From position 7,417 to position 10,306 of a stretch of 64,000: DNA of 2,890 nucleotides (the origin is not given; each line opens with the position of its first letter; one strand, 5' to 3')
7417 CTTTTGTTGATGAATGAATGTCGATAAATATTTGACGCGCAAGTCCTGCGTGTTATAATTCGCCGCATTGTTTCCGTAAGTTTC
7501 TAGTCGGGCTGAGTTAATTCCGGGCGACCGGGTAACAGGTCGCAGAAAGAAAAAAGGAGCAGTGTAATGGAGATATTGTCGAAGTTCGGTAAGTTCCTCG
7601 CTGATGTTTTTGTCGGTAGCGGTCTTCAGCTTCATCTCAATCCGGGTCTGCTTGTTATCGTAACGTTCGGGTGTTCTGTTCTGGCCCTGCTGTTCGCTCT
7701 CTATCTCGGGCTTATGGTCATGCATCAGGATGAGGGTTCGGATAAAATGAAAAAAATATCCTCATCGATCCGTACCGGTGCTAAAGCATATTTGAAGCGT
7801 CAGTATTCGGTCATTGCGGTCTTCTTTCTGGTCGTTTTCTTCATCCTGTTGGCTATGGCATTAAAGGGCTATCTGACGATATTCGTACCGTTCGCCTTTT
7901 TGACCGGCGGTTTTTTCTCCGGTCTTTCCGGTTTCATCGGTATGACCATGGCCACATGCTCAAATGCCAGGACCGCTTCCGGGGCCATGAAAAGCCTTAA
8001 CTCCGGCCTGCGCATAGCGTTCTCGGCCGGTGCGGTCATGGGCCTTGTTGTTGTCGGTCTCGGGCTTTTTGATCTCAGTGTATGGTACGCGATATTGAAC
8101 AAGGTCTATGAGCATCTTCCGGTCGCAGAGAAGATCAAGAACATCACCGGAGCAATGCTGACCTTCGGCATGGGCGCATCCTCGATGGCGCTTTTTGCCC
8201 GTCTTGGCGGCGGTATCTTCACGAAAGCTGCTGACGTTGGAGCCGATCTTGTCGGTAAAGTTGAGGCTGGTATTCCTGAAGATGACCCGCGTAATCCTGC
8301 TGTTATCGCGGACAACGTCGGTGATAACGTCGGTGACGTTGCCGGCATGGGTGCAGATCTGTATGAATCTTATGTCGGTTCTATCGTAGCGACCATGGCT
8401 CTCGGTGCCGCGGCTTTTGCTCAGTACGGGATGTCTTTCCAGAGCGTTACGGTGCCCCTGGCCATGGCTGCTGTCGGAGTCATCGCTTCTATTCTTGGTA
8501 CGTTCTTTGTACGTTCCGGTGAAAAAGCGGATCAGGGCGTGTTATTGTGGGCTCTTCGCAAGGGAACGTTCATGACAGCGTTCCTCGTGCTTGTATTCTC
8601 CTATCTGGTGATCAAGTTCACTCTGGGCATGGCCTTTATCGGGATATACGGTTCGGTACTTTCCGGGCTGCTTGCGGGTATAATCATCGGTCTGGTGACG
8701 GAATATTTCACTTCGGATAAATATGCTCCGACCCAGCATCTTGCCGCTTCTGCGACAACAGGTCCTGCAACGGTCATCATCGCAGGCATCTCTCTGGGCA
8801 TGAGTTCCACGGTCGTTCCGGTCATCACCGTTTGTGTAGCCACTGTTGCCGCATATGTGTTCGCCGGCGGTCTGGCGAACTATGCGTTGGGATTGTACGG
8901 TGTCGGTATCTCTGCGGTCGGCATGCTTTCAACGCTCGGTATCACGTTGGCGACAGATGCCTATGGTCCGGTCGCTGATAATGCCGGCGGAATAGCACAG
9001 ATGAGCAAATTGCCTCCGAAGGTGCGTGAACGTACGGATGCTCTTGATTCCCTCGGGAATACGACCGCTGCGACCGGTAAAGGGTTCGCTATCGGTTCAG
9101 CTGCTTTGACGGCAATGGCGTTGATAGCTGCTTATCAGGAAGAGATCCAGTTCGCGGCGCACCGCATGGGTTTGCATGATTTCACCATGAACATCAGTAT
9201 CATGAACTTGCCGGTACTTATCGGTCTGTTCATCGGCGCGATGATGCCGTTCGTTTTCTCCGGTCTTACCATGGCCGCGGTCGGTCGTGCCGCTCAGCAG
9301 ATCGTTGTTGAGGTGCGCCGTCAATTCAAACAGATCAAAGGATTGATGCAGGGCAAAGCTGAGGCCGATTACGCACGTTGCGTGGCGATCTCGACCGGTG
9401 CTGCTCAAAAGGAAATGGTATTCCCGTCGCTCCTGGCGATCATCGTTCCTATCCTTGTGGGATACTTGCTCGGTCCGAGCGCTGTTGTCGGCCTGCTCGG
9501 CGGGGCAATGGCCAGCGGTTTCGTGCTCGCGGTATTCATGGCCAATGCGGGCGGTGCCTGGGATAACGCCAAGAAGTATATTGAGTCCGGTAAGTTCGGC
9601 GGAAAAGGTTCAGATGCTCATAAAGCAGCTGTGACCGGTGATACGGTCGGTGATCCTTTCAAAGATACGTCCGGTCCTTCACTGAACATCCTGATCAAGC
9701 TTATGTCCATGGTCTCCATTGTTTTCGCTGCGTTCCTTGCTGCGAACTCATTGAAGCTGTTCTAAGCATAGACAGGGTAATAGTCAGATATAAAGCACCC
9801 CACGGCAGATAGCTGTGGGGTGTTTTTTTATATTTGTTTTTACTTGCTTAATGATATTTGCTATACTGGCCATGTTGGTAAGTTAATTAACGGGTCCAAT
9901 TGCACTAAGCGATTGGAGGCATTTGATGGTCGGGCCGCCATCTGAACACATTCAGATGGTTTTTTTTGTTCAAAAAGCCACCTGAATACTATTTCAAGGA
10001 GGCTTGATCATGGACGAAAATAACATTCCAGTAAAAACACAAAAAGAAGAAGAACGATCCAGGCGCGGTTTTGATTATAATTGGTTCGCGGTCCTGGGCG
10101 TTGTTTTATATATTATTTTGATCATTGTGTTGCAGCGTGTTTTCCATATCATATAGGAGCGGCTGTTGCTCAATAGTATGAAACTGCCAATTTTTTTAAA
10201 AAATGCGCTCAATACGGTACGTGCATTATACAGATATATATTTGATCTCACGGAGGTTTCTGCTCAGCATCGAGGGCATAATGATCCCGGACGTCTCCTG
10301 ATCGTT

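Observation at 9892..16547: Twin cation-type riboswitches head two convergent carbohydrate/osmolyte units: a candidate salt-sensing osmoprotection regulon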

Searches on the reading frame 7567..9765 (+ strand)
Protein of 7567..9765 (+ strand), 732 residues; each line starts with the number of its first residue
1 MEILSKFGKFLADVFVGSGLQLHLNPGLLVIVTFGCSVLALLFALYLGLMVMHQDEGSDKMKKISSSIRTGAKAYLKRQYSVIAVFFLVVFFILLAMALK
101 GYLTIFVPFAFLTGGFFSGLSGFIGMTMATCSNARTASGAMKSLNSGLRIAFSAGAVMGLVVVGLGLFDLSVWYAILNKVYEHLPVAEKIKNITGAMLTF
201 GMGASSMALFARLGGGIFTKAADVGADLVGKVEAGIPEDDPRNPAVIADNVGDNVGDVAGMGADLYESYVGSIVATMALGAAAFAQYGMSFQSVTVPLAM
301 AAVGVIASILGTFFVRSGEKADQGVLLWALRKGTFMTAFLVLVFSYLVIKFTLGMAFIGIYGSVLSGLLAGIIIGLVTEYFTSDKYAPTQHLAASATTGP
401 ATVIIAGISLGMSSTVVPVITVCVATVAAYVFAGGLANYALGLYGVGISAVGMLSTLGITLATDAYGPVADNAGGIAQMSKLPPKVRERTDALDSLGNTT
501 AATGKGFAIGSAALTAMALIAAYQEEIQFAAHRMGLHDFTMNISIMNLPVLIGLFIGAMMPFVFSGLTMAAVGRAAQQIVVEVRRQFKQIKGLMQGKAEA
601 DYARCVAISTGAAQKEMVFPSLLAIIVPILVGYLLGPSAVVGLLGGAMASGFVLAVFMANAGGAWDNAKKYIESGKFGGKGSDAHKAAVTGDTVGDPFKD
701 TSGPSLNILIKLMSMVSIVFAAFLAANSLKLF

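Call 9: search_protein_families(library=pfam, proteins=[window:7567-9765:+], max_evalue=0.001)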
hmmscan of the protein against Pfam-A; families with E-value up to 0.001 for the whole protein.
window:7567-9765:+ (732 aa): 1 family
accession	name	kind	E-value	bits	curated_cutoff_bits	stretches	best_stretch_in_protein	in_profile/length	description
PF03030.21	H_PPase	-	6.7e-269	894.4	29.7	1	38-720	1-645/645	Inorganic H+ pyrophosphatase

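Call 57: search_protein_families(library=ncbifam, proteins=[window:7567-9765:+], max_evalue=0.001)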
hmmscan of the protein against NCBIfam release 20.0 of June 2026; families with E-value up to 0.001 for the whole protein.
window:7567-9765:+ (732 aa): 13 families
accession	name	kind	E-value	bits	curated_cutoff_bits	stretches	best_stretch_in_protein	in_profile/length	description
NF001954.0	PRK00733.2-2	equivalog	1.5e-289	962.6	894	1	31-728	5-721/723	sodium-translocating pyrophosphatase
NF001960.0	PRK00733.3-5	equivalog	1.2e-272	906.2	546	1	29-725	4-668/673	sodium-translocating pyrophosphatase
NF001958.0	PRK00733.3-3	equivalog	1.2e-253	843.5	1055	1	32-726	6-675/680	sodium-translocating pyrophosphatase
NF001959.0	PRK00733.3-4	equivalog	5.2e-253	841.4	975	1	31-727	6-671/674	sodium-translocating pyrophosphatase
NF001961.0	PRK00733.3-6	equivalog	3.1e-244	812.3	926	1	33-724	8-670/671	sodium-translocating pyrophosphatase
NF001957.0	PRK00733.3-2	equivalog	6.8e-243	808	945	1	32-724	3-648/651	sodium-translocating pyrophosphatase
NF001955.0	PRK00733.2-4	equivalog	3.6e-242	805.9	1059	1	34-727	10-703/736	sodium-translocating pyrophosphatase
TIGR01104.1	V_PPase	equivalog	5.2e-240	798.8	651.9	1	33-728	7-694/697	V-type H(+)-translocating pyrophosphatase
NF001953.0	PRK00733.2-1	equivalog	8.3e-230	764.8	783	1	30-724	5-696/697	sodium-translocating pyrophosphatase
NF001951.0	PRK00733.1-2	equivalog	3.2e-227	756.5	859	1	30-725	6-689/691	sodium-translocating pyrophosphatase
NF001952.0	PRK00733.1-4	equivalog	1.4e-203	678.1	912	1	22-724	11-727/782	sodium-translocating pyrophosphatase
NF001956.0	PRK00733.3-1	equivalog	3e-199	664.1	1321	1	55-726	37-694/704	sodium-translocating pyrophosphatase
NF001950.0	PRK00733.1-1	equivalog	4e-72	243.5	826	1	29-718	55-762/807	sodium-translocating pyrophosphatase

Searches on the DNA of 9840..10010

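Call 80: search_rna_families(source=window, start=9840, end=10010, threshold=evalue, max_evalue=10)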
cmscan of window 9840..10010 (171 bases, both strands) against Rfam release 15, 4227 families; matches with E-value up to 10: 12.
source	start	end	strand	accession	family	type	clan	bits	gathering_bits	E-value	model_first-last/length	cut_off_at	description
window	9892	9943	+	RF03057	nhaA-I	Cis-reg; riboswitch;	-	48.9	37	3.4e-09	1-55/55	no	nhaA-I RNA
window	9896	9969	+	RF00378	Qrr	Gene; sRNA;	-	20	50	0.12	1-108/108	no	Qrr RNA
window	9895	9970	+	RF02969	DUF3800-I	Gene; sRNA;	-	18.3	44.2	0.96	1-115/115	no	DUF3800-I RNA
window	9897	9964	+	RF02702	AgvB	Gene; sRNA;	-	16.8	56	0.43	1-62/62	no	Anti GcvB sRNA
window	9912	9966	+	RF00079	OmrA-B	Gene; sRNA;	-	16.1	40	0.72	1-87/87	no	OmrA-B family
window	9952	9983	-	RF03904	MIR7991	Gene; miRNA;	-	15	58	1.4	1-47/47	no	MIR7991 microRNA precursor family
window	9870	10005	-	RF02708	TeloSII_ncR40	Gene; sRNA;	-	13.7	186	0.94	1-162/162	no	TeloSII non coding RNA 40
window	9937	9960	-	RF02262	MAT2A_C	Cis-reg;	-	13.6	47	3.3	1-52/52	no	MAT2A 3'UTR stem loop C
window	9887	10004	+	RF02634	EF3314_EF3315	Gene; sRNA;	-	11.9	100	1.2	1-141/141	no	Enterococcus sRNA EF3314_EF3315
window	9972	10010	-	RF02672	SprX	Gene; sRNA;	-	11.7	80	2.1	107-151/151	5'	Small pathogenicity island RNA X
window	9946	10003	+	RF02974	Fibro-purF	Cis-reg;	-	11.2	60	5.3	1-75/75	no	Fibro-purF RNA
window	9933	10010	-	RF02901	AaHKsRNA41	Gene; sRNA;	-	9.2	97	6.2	103-187/187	5'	Aggregatibacter sRNA 41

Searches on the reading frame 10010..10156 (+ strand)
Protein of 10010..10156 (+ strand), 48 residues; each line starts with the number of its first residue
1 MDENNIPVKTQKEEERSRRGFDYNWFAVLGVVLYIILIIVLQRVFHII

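Call 9: search_protein_families(library=pfam, proteins=[window:10010-10156:+], max_evalue=0.001)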
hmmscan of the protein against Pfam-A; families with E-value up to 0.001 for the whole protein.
window:10010-10156:+ (48 aa): 0 families

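Call 57: search_protein_families(library=ncbifam, proteins=[window:10010-10156:+], max_evalue=0.001)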
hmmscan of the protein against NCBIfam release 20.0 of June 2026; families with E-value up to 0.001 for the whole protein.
window:10010-10156:+ (48 aa): 0 families
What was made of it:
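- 10010..10156 (+): 48-aa single-TM small ORF with a strong SD (AAGGAGG) 7 nt upstream. Function unknown. No Pfam or NCBIfam hit (calls 9, 57).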

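Call 73: search_protein_representatives(protein=window:10010-10153:+)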
Query: 48 residues. Proteins with E-value up to 0.001 (for the whole library): 6; up to 1e-10: 2; up to 1e-30: 0. The best 6 are listed.
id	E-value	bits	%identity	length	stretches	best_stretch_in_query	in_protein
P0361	2.2e-24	98.7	100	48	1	1-48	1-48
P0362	8.2e-11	56.8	33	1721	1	13-42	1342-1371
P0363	1.5e-09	52.9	-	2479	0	-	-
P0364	1.5e-06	43.6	33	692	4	4-36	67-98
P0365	8.6e-04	35.1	36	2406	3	11-40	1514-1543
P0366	8.6e-04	35.1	39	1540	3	10-35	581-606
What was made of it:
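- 10010..10156 (+): No homologue among 1.84 billion representatives (call 73).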
